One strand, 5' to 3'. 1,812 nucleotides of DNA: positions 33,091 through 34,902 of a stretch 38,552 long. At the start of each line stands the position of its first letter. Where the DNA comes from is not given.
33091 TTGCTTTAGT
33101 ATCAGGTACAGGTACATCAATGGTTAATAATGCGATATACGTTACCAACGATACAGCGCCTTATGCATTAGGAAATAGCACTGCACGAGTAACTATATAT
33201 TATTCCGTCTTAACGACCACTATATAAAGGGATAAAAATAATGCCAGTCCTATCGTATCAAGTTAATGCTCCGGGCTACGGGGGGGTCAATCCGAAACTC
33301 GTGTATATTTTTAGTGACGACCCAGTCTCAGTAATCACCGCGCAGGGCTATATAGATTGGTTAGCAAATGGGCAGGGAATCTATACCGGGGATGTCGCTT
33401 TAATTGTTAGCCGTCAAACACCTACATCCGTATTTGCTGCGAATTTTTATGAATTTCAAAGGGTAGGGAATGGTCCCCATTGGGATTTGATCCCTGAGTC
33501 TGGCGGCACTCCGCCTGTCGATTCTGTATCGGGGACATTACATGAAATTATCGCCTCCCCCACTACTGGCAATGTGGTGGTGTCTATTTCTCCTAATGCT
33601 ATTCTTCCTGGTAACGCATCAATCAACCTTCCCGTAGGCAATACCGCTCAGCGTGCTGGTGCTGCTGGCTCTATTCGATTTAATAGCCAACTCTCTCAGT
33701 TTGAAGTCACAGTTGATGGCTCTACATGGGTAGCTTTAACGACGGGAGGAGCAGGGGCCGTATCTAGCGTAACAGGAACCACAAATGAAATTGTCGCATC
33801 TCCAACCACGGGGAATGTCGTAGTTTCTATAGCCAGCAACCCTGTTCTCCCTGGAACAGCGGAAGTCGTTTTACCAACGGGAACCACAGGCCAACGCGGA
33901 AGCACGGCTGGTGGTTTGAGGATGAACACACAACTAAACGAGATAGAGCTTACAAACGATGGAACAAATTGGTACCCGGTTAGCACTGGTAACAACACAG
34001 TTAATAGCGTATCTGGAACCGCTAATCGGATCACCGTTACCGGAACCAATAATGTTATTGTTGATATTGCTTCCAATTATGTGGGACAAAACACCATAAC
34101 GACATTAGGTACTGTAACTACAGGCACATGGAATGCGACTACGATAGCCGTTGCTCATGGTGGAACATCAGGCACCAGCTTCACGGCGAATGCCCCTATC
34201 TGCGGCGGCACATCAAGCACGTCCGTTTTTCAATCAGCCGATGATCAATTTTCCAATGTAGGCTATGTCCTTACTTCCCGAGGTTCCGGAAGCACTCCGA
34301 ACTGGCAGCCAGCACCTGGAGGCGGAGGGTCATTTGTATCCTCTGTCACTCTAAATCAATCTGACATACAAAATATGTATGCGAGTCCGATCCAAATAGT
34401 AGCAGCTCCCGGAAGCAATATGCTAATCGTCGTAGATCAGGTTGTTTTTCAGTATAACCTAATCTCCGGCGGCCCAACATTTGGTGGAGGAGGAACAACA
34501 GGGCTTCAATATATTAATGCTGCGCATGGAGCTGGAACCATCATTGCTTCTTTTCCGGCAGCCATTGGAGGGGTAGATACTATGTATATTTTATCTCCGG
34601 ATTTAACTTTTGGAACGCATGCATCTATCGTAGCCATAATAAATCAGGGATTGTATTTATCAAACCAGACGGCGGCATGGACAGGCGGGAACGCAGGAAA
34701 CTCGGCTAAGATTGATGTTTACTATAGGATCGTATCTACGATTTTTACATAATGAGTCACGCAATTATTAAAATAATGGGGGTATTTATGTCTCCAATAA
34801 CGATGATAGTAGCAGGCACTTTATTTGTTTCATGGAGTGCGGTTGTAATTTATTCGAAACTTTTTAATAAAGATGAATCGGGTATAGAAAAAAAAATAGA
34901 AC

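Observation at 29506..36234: Seven paralogous fibre genes built combinatorially from two N-terminal and three C-terminal modules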

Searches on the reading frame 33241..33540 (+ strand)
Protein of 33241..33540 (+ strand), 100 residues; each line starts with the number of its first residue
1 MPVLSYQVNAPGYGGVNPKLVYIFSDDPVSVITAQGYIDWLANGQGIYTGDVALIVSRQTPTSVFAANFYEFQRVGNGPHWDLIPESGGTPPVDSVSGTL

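Call 37: search_solved_structures(query=A2, max_evalue=10, show_alignments=2)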
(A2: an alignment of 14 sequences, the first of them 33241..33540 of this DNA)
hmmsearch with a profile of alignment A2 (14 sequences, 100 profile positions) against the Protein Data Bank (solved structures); distinct sequences matched with E-value up to 10: 0.

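Call 76: search_protein_representatives(alignment_id=A5)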
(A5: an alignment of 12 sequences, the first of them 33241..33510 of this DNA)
Query: 12 sequences, 87 profile positions. Proteins with E-value up to 0.001 (for the whole library): 659; up to 1e-10: 183; up to 1e-30: 3. The best 150 are listed.
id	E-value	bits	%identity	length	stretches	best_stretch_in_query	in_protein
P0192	2.8e-33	129.9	-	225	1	1-86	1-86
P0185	2.7e-32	126.8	-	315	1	1-83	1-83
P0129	5.6e-31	122.5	-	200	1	1-87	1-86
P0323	3.4e-30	120.0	-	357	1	1-87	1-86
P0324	9.5e-30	118.6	-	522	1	1-83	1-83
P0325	2.4e-29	117.3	-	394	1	1-83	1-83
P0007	5.0e-27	109.9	-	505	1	1-85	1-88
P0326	1.2e-26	108.6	-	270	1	1-86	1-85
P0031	3.7e-26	107.1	-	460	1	1-86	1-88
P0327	5.9e-25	103.2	-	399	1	1-83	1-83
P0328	6.2e-23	96.8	-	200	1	1-86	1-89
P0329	3.6e-21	91.1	-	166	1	1-84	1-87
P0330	6.1e-21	90.4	-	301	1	1-83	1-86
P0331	1.1e-20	89.6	-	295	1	1-83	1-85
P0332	1.3e-20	89.3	-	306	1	1-84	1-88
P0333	1.7e-20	88.9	-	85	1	1-82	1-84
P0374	3.6e-15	71.9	-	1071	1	1-83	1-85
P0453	4.3e-12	62.0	-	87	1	1-80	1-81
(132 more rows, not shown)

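Call 79: find_encoding_contigs(protein=P0333, flank=8000, max_places=3)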
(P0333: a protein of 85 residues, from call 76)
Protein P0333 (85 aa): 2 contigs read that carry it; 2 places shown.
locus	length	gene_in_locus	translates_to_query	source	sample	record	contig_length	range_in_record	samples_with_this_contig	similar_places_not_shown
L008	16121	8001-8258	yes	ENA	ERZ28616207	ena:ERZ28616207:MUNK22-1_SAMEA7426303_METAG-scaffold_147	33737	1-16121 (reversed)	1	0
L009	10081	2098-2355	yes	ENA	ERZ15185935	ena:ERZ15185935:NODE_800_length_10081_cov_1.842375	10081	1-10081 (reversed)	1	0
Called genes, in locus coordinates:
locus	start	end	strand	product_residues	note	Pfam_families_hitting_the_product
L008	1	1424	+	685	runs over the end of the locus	-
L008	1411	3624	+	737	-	-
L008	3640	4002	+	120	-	-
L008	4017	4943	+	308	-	-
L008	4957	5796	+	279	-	-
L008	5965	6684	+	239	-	-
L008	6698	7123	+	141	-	-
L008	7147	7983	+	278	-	-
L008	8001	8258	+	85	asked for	-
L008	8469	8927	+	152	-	PF07087:DUF1353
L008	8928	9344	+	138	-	PF00959:Phage_lysozyme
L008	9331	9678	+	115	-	PF08774:VRR_NUC (weak)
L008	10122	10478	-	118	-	PF22253:DUF6948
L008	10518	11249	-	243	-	-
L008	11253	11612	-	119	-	-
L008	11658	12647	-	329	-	-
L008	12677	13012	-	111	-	-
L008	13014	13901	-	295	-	PF09588:YqaJ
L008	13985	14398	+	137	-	PF14549:P22_Cro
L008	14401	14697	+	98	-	-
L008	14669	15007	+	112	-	-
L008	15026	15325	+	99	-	-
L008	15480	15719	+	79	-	-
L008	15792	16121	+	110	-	?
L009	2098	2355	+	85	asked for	-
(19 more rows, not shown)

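Call 86: find_encoding_contigs(protein=P0453, flank=10000, max_places=2)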
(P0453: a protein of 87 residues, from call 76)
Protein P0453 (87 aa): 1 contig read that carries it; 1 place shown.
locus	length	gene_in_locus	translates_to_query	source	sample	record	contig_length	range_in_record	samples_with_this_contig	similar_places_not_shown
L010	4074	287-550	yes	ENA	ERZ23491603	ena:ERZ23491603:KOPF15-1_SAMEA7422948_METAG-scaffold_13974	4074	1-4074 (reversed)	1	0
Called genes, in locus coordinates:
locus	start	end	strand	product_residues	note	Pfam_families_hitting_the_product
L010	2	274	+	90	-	?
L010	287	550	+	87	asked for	-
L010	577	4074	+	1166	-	?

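Call 87: find_encoding_contigs(protein=P0374, flank=10000, max_places=2)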
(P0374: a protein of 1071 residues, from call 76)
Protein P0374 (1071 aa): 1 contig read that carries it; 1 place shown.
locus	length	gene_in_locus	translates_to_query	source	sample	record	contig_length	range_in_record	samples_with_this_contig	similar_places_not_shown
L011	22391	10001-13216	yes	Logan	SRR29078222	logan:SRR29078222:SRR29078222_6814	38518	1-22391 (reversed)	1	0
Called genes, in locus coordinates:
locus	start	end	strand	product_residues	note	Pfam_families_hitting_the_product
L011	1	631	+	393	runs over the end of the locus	-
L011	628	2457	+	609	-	-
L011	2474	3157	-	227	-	PF02945:Endonuclease_7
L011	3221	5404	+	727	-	-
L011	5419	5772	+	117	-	-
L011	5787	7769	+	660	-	-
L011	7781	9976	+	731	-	-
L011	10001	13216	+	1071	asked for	-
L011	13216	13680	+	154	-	-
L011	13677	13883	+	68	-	-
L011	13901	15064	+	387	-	-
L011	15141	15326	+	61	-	-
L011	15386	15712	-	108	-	-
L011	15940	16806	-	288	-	PF03837:RecT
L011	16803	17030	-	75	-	-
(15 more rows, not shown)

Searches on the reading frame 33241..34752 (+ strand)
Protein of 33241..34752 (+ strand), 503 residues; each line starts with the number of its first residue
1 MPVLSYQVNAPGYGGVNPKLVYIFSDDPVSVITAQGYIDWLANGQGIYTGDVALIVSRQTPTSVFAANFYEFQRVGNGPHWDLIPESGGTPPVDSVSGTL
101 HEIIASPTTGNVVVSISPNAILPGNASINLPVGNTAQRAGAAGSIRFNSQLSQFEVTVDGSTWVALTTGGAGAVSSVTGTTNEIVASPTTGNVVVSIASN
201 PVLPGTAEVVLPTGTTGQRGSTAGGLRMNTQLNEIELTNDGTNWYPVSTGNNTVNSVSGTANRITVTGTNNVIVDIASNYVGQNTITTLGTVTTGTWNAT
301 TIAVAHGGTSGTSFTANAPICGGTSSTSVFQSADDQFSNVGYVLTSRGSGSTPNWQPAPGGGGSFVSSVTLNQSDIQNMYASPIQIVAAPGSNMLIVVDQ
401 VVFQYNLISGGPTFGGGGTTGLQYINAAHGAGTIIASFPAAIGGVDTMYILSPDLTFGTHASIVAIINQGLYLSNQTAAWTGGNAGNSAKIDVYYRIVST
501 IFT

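Call 5: search_protein_families(library=phrogs, proteins=[window:33241-34752:+], max_evalue=0.01)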
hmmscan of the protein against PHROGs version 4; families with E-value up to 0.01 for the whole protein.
window:33241-34752:+ (503 aa): 0 families

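Call 6: search_protein_families(library=pfam, proteins=[window:33241-34752:+], max_evalue=0.1)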
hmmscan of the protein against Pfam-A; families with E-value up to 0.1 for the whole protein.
window:33241-34752:+ (503 aa): 0 families

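Call 11: search_dna_similar(query=window:33241-34752:+, collection=phages, mode=protein, max_rows=20, max_evalue=0.001)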
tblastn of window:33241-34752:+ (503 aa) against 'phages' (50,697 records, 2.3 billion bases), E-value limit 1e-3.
Records with a match: 4; places in all: 5; records where one place covers at least 80% of the query: 0.
Best place of each record, by identity: <60% 4.
By first word of the organism name: Synechococcus 3; Caudoviricetes 1.
By host as written in the record: - 2; Synechococcus sp. SynWH7803 2.
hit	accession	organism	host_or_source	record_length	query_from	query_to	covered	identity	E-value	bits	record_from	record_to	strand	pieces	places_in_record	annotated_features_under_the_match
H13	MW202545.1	Caudoviricetes sp.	Manatee Spring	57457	89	206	23%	36.4%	2e-4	50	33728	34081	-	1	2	phage-related tail fiber protein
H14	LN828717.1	Synechococcus phage S-PM2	-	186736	63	181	24%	33.3%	5e-4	49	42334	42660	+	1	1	virion structural protein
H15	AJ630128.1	Synechococcus phage S-PM2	Synechococcus sp. SynWH7803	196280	63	181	24%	33.3%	5e-4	49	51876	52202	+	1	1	virion structural protein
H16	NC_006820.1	Synechococcus phage S-PM2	Synechococcus sp. SynWH7803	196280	63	181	24%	33.3%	5e-4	49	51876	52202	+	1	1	virion structural protein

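Call 14: find_homologous_proteins(query=window:33241-34752:+)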
Query window:33241-34752:+ (503 aa): 821 proteins with E <= 0.001 among 8000 candidates; the best 120 are listed.
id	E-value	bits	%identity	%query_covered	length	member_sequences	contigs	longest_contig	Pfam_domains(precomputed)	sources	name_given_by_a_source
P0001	0.0e+0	1077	100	100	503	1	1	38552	-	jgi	-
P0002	6.4e-220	749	74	56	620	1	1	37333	-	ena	-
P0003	5.3e-209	713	71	99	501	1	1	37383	-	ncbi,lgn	-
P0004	3.4e-204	698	68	99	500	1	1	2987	-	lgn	-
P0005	8.5e-203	693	68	100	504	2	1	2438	-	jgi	-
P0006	1.7e-199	682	68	99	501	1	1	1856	-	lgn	-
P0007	5.2e-194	664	68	99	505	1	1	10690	-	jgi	-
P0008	3.4e-189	648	73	56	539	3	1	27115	-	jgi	jgi:hypothetical protein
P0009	9.7e-185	633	66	99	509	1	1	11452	-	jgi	jgi:hypothetical protein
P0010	1.6e-162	560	58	99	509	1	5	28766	-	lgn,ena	-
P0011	1.1e-157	544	58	99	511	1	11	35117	-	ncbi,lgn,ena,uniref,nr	ncbi:hypothetical protein UFOVP270_22 [uncultured Caudovirales phage]|uniref:Uncharacterized protein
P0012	2.5e-150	520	70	72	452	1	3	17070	-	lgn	-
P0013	1.6e-148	514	68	72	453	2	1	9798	-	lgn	-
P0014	6.4e-147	509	53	100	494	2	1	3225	-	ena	-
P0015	8.1e-147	508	61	87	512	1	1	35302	-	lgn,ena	-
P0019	2.3e-142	494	53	100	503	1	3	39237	-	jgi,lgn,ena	-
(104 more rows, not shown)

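Call 15: find_encoding_contigs(protein=P0003, flank=10000, max_places=2)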
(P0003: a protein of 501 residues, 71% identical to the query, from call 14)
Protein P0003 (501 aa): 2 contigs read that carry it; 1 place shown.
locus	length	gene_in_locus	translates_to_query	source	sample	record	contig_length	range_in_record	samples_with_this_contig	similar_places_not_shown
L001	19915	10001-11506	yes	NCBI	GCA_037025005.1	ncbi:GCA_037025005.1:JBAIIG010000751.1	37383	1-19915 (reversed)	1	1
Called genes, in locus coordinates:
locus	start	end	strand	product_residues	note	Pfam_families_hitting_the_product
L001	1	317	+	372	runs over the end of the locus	-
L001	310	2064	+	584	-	-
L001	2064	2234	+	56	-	-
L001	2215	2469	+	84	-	-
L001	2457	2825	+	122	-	-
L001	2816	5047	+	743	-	-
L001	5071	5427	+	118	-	-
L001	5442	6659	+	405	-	-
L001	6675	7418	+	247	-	-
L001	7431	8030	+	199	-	-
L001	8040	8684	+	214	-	-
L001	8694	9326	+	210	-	-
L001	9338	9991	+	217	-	-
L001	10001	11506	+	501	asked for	-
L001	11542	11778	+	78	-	-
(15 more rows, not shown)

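Call 16: find_encoding_contigs(protein=P0002, flank=10000, max_places=2)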
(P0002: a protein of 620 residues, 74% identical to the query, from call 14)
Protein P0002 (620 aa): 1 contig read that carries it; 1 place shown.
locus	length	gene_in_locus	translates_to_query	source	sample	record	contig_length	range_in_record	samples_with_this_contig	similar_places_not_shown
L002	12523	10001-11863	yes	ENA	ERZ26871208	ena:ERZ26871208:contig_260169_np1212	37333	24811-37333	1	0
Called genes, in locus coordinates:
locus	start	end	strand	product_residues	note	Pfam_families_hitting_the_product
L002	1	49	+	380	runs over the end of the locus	-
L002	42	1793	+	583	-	-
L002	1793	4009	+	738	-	-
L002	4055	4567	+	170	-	PF01844:HNH, PF07460:NUMOD3 (faint)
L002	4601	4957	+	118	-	-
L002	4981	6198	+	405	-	-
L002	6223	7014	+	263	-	-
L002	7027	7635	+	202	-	-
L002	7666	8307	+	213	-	-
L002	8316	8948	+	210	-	-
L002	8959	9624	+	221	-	-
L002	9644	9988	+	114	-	-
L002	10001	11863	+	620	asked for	-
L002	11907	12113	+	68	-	-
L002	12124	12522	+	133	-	?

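Call 17: find_encoding_contigs(protein=P0011, flank=10000, max_places=2)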
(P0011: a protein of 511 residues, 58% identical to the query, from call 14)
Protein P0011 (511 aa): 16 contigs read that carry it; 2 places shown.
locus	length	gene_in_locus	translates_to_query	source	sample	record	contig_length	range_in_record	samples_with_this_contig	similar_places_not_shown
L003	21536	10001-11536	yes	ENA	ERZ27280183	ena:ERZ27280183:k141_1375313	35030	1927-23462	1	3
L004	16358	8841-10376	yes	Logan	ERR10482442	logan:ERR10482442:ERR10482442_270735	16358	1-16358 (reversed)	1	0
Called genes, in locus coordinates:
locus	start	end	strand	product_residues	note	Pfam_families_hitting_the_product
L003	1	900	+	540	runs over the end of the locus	PF11134:Phage_stabilise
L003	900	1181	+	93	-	-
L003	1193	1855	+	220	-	-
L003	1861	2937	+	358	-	-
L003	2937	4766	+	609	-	-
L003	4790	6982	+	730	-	-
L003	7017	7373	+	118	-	-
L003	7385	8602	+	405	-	-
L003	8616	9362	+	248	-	-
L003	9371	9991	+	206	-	-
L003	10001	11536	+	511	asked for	-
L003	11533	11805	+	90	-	-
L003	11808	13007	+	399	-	-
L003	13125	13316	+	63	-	-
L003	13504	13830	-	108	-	-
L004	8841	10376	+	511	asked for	-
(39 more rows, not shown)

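Call 18: find_encoding_contigs(protein=P0019, flank=10000, max_places=2)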
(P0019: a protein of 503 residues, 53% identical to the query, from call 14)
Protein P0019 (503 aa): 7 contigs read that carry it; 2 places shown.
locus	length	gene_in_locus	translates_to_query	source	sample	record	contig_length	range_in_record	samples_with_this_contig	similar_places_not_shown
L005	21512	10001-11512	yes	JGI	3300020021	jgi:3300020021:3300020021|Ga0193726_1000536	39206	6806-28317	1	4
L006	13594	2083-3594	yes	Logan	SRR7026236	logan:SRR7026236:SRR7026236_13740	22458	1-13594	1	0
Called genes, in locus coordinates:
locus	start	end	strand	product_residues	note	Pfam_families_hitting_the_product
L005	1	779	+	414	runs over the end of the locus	-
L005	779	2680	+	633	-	-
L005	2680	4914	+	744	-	-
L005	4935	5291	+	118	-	-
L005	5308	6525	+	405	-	-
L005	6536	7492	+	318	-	-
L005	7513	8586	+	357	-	-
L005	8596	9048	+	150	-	-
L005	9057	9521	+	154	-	-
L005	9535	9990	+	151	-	-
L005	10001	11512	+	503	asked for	-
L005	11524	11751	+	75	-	-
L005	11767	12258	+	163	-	-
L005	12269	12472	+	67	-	-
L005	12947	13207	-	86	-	-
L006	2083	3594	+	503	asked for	-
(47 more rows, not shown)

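Call 21: search_solved_structures(query=window:33241-34752:+, max_evalue=1)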
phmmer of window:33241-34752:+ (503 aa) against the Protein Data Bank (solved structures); distinct sequences matched with E-value up to 1: 5.
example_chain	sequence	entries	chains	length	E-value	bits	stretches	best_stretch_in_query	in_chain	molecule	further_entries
9eg4_H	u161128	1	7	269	4.2e-06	29.4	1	368-501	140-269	orf16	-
6cvn_D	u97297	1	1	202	0.36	13.1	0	349-401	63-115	Microtubule-associated protein tau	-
7pqc_O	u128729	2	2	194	0.43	12.9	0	348-398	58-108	Isoform Tau-F of Microtubule-associated protein tau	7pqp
8g54_A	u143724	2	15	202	0.48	12.7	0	348-398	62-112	Microtubule-associated protein tau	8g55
2wzr_1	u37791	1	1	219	0.74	12.1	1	19-105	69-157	POLYPROTEIN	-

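Call 49: predict_structure(alignment_id=A3)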
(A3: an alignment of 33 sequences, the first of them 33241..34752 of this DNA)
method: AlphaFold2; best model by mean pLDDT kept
length: 503 residues; sequences in the alignment: 33
mean_pLDDT: 64.7   pTM: 0.33
mean pLDDT of the five models: 64.7, 64.6, 64.4, 60.9, 57.6
residues with pLDDT >= 90: 4; 70-90: 221; 50-70: 154; < 50: 124
segments of 3 or more residues with pLDDT < 50: 1-20, 27-37, 39-44, 58-60, 93-102, 169-180, 188-192, 271-273, 275-277, 279-311, 458-460
pLDDT, mean of each block of 10 residues (from residue 1): 38 41 47 45 52 56 57 63 57 45 50 56 62 77 83 84 68 42 50 56 69 85 86 86 76 52 51 46 43 37 41 69 73 80 78 76 78 86 87 80 76 71 80 72 58 51 72 84 80 83 56
secondary structure, 60 per line:
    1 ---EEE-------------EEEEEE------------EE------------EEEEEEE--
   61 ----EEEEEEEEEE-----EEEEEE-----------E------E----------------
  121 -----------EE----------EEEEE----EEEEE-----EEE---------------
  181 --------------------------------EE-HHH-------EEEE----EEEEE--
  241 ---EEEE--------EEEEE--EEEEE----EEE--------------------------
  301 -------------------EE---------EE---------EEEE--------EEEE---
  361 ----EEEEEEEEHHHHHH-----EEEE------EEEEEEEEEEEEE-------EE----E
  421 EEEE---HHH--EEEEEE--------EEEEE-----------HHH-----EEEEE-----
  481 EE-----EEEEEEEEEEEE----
elements in order: E4-6 E20-25 E52-58 E65-74 E80-85 E144-148 E153-157 E163-165 E226-229 E234-238 E244-247 E256-260 E263-267 E272-274 E342-345 E354-357 E365-372 H373-378 E384-387 E394-406 E420-424 E433-438 E447-451 E471-475 E488-499

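Call 53: fold_search(model_id=the predicted structure, library=pdb)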
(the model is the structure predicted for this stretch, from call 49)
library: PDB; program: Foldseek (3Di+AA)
matches with E <= 10: 1083; with E <= 0.001: 2
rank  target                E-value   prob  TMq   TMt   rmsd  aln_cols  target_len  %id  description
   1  7pe2_A                8.0e-04  0.99  0.14  0.34  10.7       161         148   14  Cryo-EM structure of BMV-derived VLP expressed in E. coli (eVLP) (released 2022-03-02)
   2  7pe1_AC               8.9e-04  0.99  0.14  0.32  10.1       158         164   15  Cryo-EM structure of BMV-derived VLP expressed in E. coli and assembled in the presence of tRNA (tVLP) (released 2022-03-02)
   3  6voc_B                1.1e-03  0.99  0.14  0.33  10.4       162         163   14  icosahedral symmetry reconstruction of brome mosaic virus (RNA 3+4) (released 2020-05-20)
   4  1f15_B                1.1e-03  0.96  0.13  0.25  10.7       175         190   11  CUCUMBER MOSAIC VIRUS (STRAIN FNY) (released 2000-06-21)
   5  7pe1_A                1.4e-03  0.99  0.14  0.34  10.2       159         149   14  Cryo-EM structure of BMV-derived VLP expressed in E. coli and assembled in the presence of tRNA (tVLP) (released 2022-03-02)
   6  7pe1_AA               1.6e-03  0.99  0.14  0.34  10.0       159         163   14  Cryo-EM structure of BMV-derived VLP expressed in E. coli and assembled in the presence of tRNA (tVLP) (released 2022-03-02)
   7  7pe2_AA               2.0e-03  0.98  0.14  0.33  10.1       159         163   14  Cryo-EM structure of BMV-derived VLP expressed in E. coli (eVLP) (released 2022-03-02)
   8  1yc6_1                2.3e-03  0.98  0.14  0.34  10.1       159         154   14  Crystallographic Structure of the T=1 Particle of Brome Mosaic Virus (released 2005-01-18)
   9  7dou_4                2.4e-03  1.00  0.15  0.48   8.1       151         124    8  Trimeric cement protein structure of Helicobacter pylori bacteriophage KHP40 (released 2021-10-27)
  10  5cdc_C                3.6e-03  0.95  0.15  0.26   9.0       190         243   13  Crystal Structure of Israel acute Paralysis Virus (released 2016-07-06)
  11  7xxg_A                4.8e-03  0.69  0.13  0.20  11.3       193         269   12  Echo 18 at pH5.5 (released 2022-06-29)
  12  4nww_A                5.1e-03  0.97  0.17  0.22   8.7       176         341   10  Crystal structure of an N-terminally truncated capsid protein mutant of Orsay virus (released 2014-08-20)
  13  8bi4_A                5.1e-03  0.97  0.15  0.37   9.1       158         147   13  Helical shell of CCMV capsid protein on DNA origami 6HB-2k (released 2023-07-05)
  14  8cpy_D                5.4e-03  0.90  0.14  0.33  11.0       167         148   16  Extended cowpea chlorotic mottle virus (released 2023-09-27)
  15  1w39_A                5.4e-03  0.63  0.12  0.25  12.2       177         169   11  Crystal structure of an artificial top component of turnip yellow mosaic virus (released 2004-08-16)
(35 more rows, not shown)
